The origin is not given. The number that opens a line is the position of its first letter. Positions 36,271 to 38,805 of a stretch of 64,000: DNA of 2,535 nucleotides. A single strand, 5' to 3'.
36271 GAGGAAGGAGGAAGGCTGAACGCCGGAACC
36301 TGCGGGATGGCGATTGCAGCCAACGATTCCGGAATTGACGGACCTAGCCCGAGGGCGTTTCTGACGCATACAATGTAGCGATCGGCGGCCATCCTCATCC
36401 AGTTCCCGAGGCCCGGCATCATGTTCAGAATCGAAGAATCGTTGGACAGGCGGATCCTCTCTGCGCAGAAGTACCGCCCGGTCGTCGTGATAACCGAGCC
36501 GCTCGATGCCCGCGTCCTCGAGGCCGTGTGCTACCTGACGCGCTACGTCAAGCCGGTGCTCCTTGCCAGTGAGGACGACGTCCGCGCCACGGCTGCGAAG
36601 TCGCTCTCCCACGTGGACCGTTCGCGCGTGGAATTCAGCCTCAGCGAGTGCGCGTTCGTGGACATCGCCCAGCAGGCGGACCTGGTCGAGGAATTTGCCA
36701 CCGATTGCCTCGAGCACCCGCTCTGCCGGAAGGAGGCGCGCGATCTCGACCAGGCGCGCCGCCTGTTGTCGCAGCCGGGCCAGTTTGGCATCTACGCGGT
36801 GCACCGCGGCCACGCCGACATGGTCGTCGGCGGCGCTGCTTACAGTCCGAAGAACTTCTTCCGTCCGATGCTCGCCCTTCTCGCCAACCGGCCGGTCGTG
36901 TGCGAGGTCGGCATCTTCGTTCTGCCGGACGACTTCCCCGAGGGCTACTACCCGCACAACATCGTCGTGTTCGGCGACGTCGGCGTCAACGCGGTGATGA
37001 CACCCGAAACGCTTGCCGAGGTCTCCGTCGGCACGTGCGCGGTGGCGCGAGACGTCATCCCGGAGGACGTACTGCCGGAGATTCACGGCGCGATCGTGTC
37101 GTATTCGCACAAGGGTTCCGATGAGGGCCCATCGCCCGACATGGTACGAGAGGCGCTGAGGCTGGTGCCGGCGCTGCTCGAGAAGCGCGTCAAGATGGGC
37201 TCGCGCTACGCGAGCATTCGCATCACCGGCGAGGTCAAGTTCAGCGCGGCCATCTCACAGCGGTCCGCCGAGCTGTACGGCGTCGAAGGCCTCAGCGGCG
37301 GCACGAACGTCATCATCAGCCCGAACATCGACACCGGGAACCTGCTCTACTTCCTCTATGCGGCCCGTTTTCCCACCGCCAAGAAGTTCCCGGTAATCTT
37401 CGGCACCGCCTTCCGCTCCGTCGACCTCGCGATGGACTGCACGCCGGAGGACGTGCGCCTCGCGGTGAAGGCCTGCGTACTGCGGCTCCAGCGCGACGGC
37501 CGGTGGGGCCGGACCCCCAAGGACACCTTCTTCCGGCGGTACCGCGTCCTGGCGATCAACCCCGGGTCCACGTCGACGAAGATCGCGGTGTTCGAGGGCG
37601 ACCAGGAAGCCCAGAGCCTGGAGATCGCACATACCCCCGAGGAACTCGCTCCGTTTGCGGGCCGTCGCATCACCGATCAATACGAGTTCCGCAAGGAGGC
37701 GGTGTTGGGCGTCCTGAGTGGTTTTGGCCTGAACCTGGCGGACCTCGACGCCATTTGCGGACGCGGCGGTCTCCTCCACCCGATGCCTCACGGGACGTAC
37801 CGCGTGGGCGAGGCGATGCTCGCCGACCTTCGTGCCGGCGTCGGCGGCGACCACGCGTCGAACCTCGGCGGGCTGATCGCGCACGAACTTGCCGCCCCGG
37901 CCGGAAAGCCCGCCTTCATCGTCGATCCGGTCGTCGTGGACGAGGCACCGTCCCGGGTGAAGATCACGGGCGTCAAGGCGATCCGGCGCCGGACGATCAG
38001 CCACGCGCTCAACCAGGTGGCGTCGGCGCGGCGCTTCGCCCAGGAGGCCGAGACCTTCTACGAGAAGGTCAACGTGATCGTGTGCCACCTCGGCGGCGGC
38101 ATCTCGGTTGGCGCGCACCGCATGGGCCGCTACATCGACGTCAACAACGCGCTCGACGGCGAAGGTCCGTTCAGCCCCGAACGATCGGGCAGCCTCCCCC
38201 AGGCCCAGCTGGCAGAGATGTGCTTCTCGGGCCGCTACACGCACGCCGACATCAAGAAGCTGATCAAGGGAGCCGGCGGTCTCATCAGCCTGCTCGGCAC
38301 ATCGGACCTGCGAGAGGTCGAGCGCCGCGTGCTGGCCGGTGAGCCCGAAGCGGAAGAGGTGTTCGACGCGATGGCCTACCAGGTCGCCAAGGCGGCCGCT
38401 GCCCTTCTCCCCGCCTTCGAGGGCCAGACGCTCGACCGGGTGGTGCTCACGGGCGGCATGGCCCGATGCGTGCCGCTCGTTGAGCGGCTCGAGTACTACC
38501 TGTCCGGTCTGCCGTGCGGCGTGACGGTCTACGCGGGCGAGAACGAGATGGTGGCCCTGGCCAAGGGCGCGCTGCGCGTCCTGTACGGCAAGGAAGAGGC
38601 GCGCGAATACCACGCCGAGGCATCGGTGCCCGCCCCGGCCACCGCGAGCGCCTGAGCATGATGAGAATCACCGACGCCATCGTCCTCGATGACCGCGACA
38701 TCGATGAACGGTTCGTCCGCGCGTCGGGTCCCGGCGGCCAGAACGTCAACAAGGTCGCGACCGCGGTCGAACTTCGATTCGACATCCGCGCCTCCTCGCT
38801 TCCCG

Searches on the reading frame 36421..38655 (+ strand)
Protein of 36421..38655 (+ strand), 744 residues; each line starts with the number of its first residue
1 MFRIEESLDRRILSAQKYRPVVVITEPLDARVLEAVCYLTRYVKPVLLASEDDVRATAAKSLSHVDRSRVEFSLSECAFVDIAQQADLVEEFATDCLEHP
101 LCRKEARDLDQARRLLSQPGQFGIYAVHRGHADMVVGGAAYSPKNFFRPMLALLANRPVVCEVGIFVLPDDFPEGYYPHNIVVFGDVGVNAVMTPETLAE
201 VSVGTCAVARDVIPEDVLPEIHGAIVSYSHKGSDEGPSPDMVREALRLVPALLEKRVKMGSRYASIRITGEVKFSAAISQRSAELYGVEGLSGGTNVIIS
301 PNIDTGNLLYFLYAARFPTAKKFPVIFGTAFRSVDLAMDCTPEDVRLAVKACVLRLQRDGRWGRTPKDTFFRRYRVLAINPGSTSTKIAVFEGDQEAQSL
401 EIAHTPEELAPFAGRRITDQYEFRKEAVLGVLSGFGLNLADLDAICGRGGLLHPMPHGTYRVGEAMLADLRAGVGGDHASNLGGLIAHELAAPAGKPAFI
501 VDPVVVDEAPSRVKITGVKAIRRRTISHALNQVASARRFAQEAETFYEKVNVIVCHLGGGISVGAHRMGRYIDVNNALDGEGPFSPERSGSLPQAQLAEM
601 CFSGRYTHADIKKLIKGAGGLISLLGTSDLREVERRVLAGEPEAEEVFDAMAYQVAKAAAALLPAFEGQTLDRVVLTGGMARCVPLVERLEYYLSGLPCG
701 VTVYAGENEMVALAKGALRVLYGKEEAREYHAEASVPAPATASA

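Call 40: search_protein_families(library=pfam, proteins=[window:36421-38655:+], max_evalue=0.00001)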
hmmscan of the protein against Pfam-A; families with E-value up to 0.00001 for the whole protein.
window:36421-38655:+ (744 aa): 2 families
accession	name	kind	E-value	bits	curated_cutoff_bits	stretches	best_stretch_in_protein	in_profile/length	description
PF01515.24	PTA_PTB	-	4.8e-28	98.9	24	1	15-345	10-311/319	Phosphate acetyl/butaryl transferase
PF00871.23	Acetate_kinase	-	5.3e-15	55.4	22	1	537-681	187-333/392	Acetokinase family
